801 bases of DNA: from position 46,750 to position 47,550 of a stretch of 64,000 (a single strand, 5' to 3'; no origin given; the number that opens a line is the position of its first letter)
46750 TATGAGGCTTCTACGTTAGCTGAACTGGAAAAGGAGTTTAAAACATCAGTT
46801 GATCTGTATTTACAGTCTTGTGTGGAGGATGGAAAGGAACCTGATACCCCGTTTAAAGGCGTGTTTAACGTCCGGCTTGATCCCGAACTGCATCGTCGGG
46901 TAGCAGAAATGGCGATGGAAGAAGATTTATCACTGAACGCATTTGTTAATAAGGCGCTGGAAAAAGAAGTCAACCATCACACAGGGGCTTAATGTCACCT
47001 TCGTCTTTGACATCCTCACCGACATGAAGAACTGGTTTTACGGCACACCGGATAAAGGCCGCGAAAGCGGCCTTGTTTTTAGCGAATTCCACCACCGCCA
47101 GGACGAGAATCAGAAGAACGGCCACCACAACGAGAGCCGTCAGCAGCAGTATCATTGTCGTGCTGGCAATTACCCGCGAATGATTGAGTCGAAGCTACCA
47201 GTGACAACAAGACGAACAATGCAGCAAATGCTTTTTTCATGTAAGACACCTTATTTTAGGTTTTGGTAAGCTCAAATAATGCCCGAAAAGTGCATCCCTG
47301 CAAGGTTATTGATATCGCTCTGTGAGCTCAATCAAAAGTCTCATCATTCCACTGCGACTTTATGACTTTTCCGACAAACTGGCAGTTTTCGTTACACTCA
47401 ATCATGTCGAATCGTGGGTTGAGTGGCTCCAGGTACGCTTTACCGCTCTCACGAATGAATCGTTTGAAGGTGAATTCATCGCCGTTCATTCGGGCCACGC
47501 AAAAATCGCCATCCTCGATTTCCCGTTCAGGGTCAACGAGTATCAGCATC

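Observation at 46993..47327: Small hydrophobic ORFs immediately downstream of cI, in the rex-equivalent lysogenic transcript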

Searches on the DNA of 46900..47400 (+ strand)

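Call 6: search_dna_similar(query=window:46900-47400:+, collection=phages, mode=near, max_rows=30)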
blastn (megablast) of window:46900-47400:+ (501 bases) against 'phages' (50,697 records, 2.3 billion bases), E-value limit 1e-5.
Records with a match: 98; places in all: 98; records where one place covers at least 80% of the query: 0.
Best place of each record, by identity: 95-99% 98.
By first word of the organism name: Stx2a-converting 62; Escherichia 28; Stx2-converting 3; Enterobacteria 2; Shigella 2; Stx1a-converting 1.
By host as written in the record: - 67; Escherichia coli K514 (EHEC) 2; Escherichia coli O157:H7 strain 71074 2; Escherichia coli O103:H25 strain NIPH-11060424/NVH-734 2; Escherichia coli CB13374, serotype O104:H4 2; Escherichia coli O111:H2 strain ED 191 2; Shigella sonnei 2; Escherichia coli PA2 2; and 14 more.
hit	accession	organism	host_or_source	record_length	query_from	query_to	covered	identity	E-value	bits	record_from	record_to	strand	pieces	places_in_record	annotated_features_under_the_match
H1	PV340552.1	Escherichia phage PhiR12_3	Escherichia coli ECOR13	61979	415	501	17%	96.6%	2e-32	145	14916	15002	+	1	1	cI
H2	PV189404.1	Escherichia phage vB_EcoP_phi346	Escherichia coli K514 (EHEC)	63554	415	501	17%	95.4%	1e-30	139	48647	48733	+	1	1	CI-like transcriptional repressor | hypothetical protein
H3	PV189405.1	Escherichia phage vB_EcoP_phi349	Escherichia coli K514 (EHEC)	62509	415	501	17%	95.4%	1e-30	139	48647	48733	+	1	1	CI-like transcriptional repressor | hypothetical protein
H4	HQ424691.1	Enterobacteria phage VT2phi_272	Escherichia coli O157:H7 strain 71074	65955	415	501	17%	95.4%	1e-30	139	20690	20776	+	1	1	repressor protein CI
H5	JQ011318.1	Escherichia phage TL-2011c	Escherichia coli O103:H25 strain ...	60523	415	501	17%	95.4%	1e-30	139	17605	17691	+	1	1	repressor protein CI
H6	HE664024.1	Escherichia phage P13374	Escherichia coli CB13374, serotype ...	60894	415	501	17%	95.4%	1e-30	139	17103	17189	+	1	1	cI: prophage repressor CI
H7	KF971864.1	Escherichia phage phi191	Escherichia coli O111:H2 strain ED 191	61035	415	501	17%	95.4%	1e-30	139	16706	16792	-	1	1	hypothetical protein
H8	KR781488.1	Shigella phage Ss-VASD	Shigella sonnei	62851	415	501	17%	95.4%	1e-30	139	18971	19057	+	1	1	repressor CI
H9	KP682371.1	Escherichia phage PA2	Escherichia coli PA2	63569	415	501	17%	95.4%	1e-30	139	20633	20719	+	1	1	repressor protein CI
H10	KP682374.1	Escherichia phage PA8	Escherichia coli PA8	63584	415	501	17%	95.4%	1e-30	139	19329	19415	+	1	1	repressor protein CI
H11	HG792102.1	Escherichia phage P13803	Escherichia coli CB13803, STEC O2:H27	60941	415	501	17%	95.4%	1e-30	139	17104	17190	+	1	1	cI: prophage repressor CI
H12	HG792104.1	Escherichia phage P13771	Homo sapiens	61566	415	501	17%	95.4%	1e-30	139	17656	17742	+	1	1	cI: prophage repressor CI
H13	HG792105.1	Escherichia phage P14437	Homo sapiens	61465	415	501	17%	95.4%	1e-30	139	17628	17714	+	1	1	cI: prophage repressor CI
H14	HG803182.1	Escherichia phage P13363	Escherichia coli CB13363, serotype ...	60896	415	501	17%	95.4%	1e-30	139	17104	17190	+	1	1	record has no annotation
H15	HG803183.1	Escherichia phage P13368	Escherichia coli CB13368, serotype ...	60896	415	501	17%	95.4%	1e-30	139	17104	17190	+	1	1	record has no annotation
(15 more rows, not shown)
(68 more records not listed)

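Call 7: search_dna_similar(query=window:46900-47400:+, collection=ecoli_genomes, mode=near, max_rows=30)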
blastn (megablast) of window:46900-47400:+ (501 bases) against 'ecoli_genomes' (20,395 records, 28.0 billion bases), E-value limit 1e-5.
Records with a match: 309; places in all: 321; records where one place covers at least 80% of the query: 1.
Genomes with a match: 308 of 5426; with a place that covers at least 80% of the query: 1. Places per genome that has any: lowest 1, median 1, highest 3. On chromosomes: 158 places; on plasmids: 163.
Best place of each record, by identity: >=99% 1; 95-99% 137; 90-95% 24; 80-90% 147.
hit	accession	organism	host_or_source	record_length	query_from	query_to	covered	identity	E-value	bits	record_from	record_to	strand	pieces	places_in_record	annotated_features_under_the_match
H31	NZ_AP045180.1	Escherichia coli strain JNEC-KY204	Homo sapiens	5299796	1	501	100%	100.0%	0e+0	926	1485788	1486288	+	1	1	transmembrane anchored protein | type II toxin-antitoxin system HicB family antitoxin | LexA family protein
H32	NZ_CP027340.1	Escherichia coli strain 2015C-3121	Homo sapiens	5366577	153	501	70%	88.2%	2e-112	414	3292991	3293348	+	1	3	transmembrane anchored protein | LexA family protein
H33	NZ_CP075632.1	Escherichia coli strain 2018-166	Homo sapiens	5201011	153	501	70%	88.2%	2e-112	414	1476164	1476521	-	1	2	transmembrane anchored protein | LexA family protein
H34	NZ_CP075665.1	Escherichia coli strain STEC2018-553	Homo sapiens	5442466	153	501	70%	88.2%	2e-112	414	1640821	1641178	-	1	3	transmembrane anchored protein | LexA family protein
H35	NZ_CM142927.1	Escherichia coli strain UCPROB-002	Homo sapiens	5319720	153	501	70%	88.2%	2e-112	414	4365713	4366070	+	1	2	transmembrane anchored protein | LexA family protein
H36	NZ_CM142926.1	Escherichia coli strain UCPROB-001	Homo sapiens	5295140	153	501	70%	88.2%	2e-112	414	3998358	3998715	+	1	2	transmembrane anchored protein | LexA family protein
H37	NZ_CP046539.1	Escherichia coli strain FHI_NMBU_10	Homo sapiens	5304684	1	501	52%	91.3%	6e-48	358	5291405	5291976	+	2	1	hypothetical protein | type II toxin-antitoxin system HicB family antitoxin | LexA family protein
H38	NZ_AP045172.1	Escherichia coli strain JNEC-KY176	Homo sapiens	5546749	1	501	52%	91.3%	6e-48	358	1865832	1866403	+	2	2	hypothetical protein | type II toxin-antitoxin system HicB family antitoxin | LexA family protein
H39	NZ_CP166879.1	Escherichia coli strain 48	Fecal sample from a deer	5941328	7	501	51%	92.3%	3e-46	364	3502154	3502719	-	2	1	hypothetical protein | type II toxin-antitoxin system HicB family antitoxin | LexA family protein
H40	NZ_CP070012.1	Escherichia coli strain FDAARGOS_1288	Homo sapiens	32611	1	94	19%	91.8%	2e-27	132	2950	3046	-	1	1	type II toxin-antitoxin system HicB family antitoxin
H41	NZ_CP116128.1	Escherichia coli strain DETEC-P666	ICU patient oral swab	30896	1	94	19%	91.8%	2e-27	132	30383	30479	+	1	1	type II toxin-antitoxin system HicB family antitoxin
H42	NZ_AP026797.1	Escherichia coli strain IPCEC48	Homo sapiens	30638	1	94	19%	91.8%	2e-27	132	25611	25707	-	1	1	type II toxin-antitoxin system HicB family antitoxin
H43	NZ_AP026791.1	Escherichia coli strain IPCEC42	Homo sapiens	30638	1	94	19%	91.8%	2e-27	132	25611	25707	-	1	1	type II toxin-antitoxin system HicB family antitoxin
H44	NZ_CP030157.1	Escherichia coli strain JSMCR1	chicken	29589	1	94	19%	91.8%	2e-27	132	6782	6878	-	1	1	type II toxin-antitoxin system HicB family antitoxin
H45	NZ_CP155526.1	Escherichia coli strain WWCOL-315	wastewater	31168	1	94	19%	91.8%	2e-27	132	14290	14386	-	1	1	type II toxin-antitoxin system HicB family antitoxin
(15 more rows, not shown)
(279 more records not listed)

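Call 9: get_annotated_region(hit=H31, flank=4000)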
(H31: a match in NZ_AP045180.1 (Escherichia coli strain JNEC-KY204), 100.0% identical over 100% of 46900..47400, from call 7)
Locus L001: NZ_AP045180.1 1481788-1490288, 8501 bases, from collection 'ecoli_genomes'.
description: Escherichia coli strain JNEC-KY204 chromosome, complete genome
organism: Escherichia coli strain JNEC-KY204 (NCBI taxid 562)
replicon: chromosome; assembly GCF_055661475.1
host: Homo sapiens; source: clinical; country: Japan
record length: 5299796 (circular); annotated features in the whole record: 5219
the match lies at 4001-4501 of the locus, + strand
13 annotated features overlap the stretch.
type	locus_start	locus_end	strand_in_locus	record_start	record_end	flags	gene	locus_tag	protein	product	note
CDS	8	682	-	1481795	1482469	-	-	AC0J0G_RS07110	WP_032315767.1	ORF6N domain-containing protein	-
CDS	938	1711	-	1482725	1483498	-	-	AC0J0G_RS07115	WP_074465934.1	Rha family phage regulatory protein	-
CDS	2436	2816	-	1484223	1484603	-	-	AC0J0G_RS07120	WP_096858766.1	hypothetical protein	-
CDS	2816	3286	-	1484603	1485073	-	-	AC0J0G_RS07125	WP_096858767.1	Panacea domain-containing protein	-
CDS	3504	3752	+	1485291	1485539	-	-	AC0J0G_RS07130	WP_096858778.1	type II toxin-antitoxin system HicA family toxin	-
CDS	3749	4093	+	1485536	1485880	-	-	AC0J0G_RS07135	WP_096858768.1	type II toxin-antitoxin system HicB family antitoxin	-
CDS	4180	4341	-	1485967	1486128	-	-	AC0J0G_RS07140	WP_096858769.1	transmembrane anchored protein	-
CDS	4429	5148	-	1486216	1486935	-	-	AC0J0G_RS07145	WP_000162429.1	LexA family protein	-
CDS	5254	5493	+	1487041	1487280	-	-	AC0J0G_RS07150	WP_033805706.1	helix-turn-helix domain-containing protein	-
CDS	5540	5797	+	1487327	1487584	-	-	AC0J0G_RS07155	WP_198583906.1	hypothetical protein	-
CDS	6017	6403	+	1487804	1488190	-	-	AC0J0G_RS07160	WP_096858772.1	hypothetical protein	-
CDS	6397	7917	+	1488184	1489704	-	-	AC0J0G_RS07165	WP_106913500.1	DEAD/DEAH box helicase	-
CDS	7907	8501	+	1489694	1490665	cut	-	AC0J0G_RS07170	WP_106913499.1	DUF7146 domain-containing protein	-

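Call 10: get_annotated_region(hit=H32, flank=3000)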
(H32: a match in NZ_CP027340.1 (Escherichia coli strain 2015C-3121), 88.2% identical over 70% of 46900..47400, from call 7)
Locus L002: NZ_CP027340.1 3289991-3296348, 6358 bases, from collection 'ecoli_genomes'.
description: Escherichia coli strain 2015C-3121 chromosome, complete genome
organism: Escherichia coli strain 2015C-3121 (NCBI taxid 562)
replicon: chromosome; assembly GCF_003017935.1
host: Homo sapiens; source: stool; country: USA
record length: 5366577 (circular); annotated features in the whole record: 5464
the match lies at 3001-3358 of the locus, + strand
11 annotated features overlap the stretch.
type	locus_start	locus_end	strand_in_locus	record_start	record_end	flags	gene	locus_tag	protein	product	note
CDS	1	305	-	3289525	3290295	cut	-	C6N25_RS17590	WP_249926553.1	Rha family transcriptional regulator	-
CDS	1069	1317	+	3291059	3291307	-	-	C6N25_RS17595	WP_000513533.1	type II toxin-antitoxin system HicA family toxin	-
CDS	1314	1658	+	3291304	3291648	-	-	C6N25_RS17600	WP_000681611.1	type II toxin-antitoxin system HicB family antitoxin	-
CDS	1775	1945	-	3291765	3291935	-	-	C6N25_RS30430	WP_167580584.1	hypothetical protein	-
CDS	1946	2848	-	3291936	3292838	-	-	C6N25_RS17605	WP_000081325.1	SDH family Clp fold serine proteinase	-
CDS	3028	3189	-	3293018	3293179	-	-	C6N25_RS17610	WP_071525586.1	transmembrane anchored protein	-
CDS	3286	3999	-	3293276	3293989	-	-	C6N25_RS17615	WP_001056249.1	LexA family protein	-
CDS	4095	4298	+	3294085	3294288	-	-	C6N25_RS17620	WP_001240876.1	Cro/CI family transcriptional regulator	-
CDS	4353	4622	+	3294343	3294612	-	-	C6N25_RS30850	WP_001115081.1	hypothetical protein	-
CDS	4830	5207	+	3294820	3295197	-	-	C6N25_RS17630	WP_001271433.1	hypothetical protein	-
CDS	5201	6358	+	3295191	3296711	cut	-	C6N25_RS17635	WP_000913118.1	DEAD/DEAH box helicase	-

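Call 11: get_annotated_region(hit=H37, flank=3000)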
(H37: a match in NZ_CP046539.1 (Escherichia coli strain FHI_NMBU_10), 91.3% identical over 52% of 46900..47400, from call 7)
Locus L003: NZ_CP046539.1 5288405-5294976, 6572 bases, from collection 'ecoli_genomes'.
description: Escherichia coli strain FHI_NMBU_10 chromosome, complete genome
organism: Escherichia coli strain FHI_NMBU_10 (NCBI taxid 562)
replicon: chromosome; assembly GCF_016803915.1
host: Homo sapiens; source: feces; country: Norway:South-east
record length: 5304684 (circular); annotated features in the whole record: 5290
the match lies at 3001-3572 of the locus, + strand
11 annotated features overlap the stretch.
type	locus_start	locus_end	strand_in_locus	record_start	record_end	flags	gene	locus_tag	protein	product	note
CDS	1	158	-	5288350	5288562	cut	-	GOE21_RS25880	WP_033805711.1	cell division inhibitor protein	-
CDS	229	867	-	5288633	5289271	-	-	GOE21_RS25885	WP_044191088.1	antA/AntB antirepressor family protein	-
CDS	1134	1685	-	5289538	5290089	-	-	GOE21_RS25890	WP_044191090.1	hypothetical protein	-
CDS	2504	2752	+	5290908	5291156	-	-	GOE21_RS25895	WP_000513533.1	type II toxin-antitoxin system HicA family toxin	-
CDS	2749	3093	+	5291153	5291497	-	-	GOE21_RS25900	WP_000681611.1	type II toxin-antitoxin system HicB family antitoxin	-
CDS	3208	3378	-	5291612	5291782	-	-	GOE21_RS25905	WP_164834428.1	hypothetical protein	-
CDS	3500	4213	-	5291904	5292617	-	-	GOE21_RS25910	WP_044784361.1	LexA family protein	-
CDS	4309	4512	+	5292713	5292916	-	-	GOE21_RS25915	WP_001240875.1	Cro/CI family transcriptional regulator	-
CDS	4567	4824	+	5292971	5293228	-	-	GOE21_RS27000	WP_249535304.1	hypothetical protein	-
CDS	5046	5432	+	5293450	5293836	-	-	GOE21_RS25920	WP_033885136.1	hypothetical protein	-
CDS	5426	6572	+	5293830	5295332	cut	-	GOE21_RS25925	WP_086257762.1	DEAD/DEAH box helicase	-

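Call 32: search_dna_similar(query=window:47050-47260:-, collection=ecoli_genomes, mode=distant, max_rows=60, rows=spread)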
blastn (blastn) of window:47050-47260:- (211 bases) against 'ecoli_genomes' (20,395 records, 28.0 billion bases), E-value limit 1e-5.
Records with a match: 476; places in all: 503; records where one place covers at least 80% of the query: 433.
Genomes with a match: 473 of 5426; with a place that covers at least 80% of the query: 430. Places per genome that has any: lowest 1, median 1, highest 3. On chromosomes: 499 places; on plasmids: 4.
Best place of each record, by identity: >=99% 1; 90-95% 5; 80-90% 464; 60-80% 6.
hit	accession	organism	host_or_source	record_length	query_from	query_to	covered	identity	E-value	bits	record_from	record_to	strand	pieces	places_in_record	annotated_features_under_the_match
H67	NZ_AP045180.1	Escherichia coli strain JNEC-KY204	Homo sapiens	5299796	1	211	100%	100.0%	6e-103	381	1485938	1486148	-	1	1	transmembrane anchored protein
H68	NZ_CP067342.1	Escherichia coli strain ECJXMCRH7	chicken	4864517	21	205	88%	84.3%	3e-49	204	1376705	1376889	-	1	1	hypothetical protein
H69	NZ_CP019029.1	Escherichia coli strain Ecol_881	Homo sapiens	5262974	21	205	88%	83.8%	4e-48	199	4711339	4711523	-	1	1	hypothetical protein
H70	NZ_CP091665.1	Escherichia coli strain KOr019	river water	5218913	21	205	88%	83.8%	4e-48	199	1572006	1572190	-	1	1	hypothetical protein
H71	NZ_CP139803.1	Escherichia coli strain HN257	chicken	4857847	21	205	88%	83.8%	4e-48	199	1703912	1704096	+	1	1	hypothetical protein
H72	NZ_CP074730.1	Escherichia coli strain SJ2D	Homo sapiens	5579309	21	205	88%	83.8%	4e-48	199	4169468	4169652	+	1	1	hypothetical protein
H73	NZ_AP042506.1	Escherichia coli strain OkiPb01680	bovine feces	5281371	21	205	88%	83.8%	4e-48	199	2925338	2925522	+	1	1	hypothetical protein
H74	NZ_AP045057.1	Escherichia coli strain JNE25-005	Homo sapiens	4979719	21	205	88%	83.8%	4e-48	199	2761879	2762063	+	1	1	hypothetical protein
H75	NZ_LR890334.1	Escherichia coli strain MINF_9A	Homo sapiens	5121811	21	205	88%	83.8%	4e-48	199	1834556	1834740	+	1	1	hypothetical protein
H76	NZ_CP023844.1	Escherichia coli strain 4/1-1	Homo sapiens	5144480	21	205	88%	83.2%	2e-46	195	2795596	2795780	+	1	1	hypothetical protein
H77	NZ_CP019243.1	Escherichia coli strain Combat2C1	Homo sapiens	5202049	21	205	88%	83.2%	2e-46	195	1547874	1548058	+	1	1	hypothetical protein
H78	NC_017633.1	Escherichia coli ETEC H10407 strain ETEC H10407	-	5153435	21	205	88%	83.2%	2e-46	195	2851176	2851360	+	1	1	hypothetical protein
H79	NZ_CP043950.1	Escherichia coli strain ST95-32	chicken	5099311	21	205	88%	83.2%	2e-46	195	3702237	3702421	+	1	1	hypothetical protein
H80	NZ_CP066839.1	Escherichia coli strain Ec-RL2-1X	Gallus gallus domesticus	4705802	21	205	88%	83.2%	2e-46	195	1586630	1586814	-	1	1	hypothetical protein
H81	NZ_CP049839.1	Escherichia coli strain UPEC-455U/190220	Homo sapiens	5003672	21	205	88%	83.2%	2e-46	195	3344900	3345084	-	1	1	hypothetical protein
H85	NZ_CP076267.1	Escherichia coli strain NADC1036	Bos taurus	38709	21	205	88%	83.2%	2e-46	195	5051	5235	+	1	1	hypothetical protein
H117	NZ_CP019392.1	Escherichia coli strain XH992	Homo sapiens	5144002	21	205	88%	82.2%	9e-44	186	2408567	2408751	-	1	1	transmembrane anchored protein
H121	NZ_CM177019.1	Escherichia coli strain RMDEC465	Homo sapiens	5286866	38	194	74%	80.9%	6e-33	149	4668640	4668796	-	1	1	transmembrane anchored protein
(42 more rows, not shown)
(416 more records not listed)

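Call 33: get_annotated_region(hit=H78, flank=3500)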
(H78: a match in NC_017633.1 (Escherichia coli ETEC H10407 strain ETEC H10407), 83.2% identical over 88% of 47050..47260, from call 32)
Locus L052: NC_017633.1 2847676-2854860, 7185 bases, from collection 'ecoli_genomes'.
description: Escherichia coli ETEC H10407, complete sequence
organism: Escherichia coli ETEC H10407 strain ETEC H10407 (NCBI taxid 316401)
replicon: chromosome; assembly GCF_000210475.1
host: -; source: -; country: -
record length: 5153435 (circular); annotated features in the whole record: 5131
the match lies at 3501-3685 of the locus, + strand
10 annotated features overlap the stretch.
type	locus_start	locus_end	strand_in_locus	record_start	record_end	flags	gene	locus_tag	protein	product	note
CDS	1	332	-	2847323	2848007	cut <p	-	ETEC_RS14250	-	hypothetical protein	incomplete; partial in the middle of a contig; missing C-terminus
CDS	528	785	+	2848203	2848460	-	-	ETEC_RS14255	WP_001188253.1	hypothetical protein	-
CDS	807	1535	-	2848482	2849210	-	-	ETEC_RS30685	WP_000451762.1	hypothetical protein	-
CDS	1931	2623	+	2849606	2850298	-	-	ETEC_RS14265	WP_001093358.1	BRO-N domain-containing protein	-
CDS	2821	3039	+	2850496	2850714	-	-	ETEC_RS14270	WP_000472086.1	hypothetical protein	-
CDS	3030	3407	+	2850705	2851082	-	-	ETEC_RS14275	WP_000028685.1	hypothetical protein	-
CDS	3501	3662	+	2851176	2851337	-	-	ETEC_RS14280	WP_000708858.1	hypothetical protein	-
CDS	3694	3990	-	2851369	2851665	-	-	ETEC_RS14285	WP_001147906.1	hypothetical protein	-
CDS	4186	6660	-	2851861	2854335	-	-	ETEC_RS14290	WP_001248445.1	hypothetical protein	-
CDS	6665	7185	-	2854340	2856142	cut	-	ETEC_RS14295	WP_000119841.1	hypothetical protein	-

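Call 34: get_annotated_region(hit=H85, flank=3500)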
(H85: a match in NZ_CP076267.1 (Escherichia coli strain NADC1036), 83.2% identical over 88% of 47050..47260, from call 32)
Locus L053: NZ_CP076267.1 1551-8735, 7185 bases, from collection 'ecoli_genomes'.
description: Escherichia coli strain NADC1036 plasmid pNADC1036guaAphage, complete sequence
organism: Escherichia coli strain NADC1036 (NCBI taxid 562)
replicon: plasmid pNADC1036guaAphage; assembly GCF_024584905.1
host: Bos taurus; source: missing; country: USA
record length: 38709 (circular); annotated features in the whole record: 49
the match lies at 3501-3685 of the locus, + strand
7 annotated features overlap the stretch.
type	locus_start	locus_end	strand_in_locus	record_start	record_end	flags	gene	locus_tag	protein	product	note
CDS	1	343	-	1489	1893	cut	-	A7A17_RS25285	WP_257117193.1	phage holin family protein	-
CDS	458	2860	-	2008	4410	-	-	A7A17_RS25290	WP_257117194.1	phage tail protein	-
CDS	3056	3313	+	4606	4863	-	-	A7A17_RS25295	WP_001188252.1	hypothetical protein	-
CDS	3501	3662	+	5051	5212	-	-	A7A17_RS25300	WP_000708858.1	hypothetical protein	-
CDS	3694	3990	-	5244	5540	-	-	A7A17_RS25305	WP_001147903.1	hypothetical protein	-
CDS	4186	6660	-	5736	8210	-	-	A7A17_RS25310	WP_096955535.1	hypothetical protein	-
CDS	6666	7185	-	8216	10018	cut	-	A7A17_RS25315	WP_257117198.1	hypothetical protein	-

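Call 35: get_annotated_region(hit=H117, flank=3500)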
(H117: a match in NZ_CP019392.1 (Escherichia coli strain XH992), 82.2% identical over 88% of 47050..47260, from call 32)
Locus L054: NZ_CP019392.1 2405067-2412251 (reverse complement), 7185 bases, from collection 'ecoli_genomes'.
description: Escherichia coli strain XH992 chromosome, complete genome
organism: Escherichia coli strain XH992 (NCBI taxid 562)
replicon: chromosome; assembly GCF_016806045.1
host: Homo sapiens; source: urine; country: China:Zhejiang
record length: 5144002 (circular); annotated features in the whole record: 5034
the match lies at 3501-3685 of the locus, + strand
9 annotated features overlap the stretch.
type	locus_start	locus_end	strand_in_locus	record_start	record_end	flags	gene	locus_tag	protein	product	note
CDS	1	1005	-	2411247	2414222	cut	-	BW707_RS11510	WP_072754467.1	tail fiber domain-containing protein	-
CDS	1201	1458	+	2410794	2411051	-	-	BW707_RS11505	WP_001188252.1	hypothetical protein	-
CDS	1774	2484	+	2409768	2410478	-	-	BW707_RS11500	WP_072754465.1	BRO-N domain-containing protein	-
CDS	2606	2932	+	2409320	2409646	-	-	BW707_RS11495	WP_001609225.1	hypothetical protein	-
CDS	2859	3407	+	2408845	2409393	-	-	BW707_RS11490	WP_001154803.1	DUF2335 domain-containing protein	-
CDS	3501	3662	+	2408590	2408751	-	-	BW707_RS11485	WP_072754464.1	transmembrane anchored protein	-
CDS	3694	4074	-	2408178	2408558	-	-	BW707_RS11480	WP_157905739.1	hypothetical protein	-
CDS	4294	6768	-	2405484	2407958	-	-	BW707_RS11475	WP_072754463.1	hypothetical protein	-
CDS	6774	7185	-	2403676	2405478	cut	-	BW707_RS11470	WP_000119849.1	hypothetical protein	-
